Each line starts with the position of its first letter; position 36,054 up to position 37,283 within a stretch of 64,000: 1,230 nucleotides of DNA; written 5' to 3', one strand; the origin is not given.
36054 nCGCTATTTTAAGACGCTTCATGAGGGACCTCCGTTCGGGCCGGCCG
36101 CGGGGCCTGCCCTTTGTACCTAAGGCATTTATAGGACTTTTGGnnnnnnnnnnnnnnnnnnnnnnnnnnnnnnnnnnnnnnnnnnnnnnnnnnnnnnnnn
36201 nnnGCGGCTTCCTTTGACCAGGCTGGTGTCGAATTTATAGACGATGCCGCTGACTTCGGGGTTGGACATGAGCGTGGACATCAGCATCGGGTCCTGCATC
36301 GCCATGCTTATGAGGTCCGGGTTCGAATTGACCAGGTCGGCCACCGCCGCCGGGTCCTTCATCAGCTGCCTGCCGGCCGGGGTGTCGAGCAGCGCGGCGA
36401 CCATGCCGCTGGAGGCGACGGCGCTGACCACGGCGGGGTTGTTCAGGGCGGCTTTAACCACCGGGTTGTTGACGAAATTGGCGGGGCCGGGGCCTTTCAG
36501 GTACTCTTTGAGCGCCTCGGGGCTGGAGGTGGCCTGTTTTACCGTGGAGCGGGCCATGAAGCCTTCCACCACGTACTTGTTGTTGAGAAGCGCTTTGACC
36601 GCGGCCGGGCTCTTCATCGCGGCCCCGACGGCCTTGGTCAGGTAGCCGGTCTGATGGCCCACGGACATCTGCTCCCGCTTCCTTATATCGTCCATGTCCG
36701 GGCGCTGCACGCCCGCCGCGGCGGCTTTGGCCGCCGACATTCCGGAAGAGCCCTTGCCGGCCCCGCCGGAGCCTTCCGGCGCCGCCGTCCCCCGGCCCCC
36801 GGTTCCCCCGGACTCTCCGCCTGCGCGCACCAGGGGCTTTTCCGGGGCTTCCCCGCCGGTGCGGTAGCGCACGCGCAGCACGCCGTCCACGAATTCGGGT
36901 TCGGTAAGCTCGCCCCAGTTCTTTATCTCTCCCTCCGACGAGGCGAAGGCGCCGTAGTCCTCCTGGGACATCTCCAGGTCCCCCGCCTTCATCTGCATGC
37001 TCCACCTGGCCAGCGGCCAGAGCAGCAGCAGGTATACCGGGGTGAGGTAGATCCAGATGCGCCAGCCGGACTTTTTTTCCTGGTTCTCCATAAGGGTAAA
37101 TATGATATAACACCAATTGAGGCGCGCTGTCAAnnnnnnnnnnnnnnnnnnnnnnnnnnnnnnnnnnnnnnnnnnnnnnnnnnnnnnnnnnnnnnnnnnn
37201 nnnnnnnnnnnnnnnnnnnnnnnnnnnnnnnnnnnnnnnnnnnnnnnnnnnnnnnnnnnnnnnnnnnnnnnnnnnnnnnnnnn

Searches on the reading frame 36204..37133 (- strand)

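Call 8: search_protein_families(library=pfam, proteins=[window:36204-37133:-], max_evalue=0.01)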
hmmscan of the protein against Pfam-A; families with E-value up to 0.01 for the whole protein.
window:36204-37133:- (310 aa): 2 families
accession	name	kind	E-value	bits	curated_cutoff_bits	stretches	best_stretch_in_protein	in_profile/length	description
PF23195.1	UBQLN1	-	2.3e-05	24.4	27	0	244-294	1-50/70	Ubiquilin-1-like domain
PF17830.6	STI1-HOP_DP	-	8.4e-05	22.8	29.1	0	252-289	12-51/55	STI1/HOP, DP domain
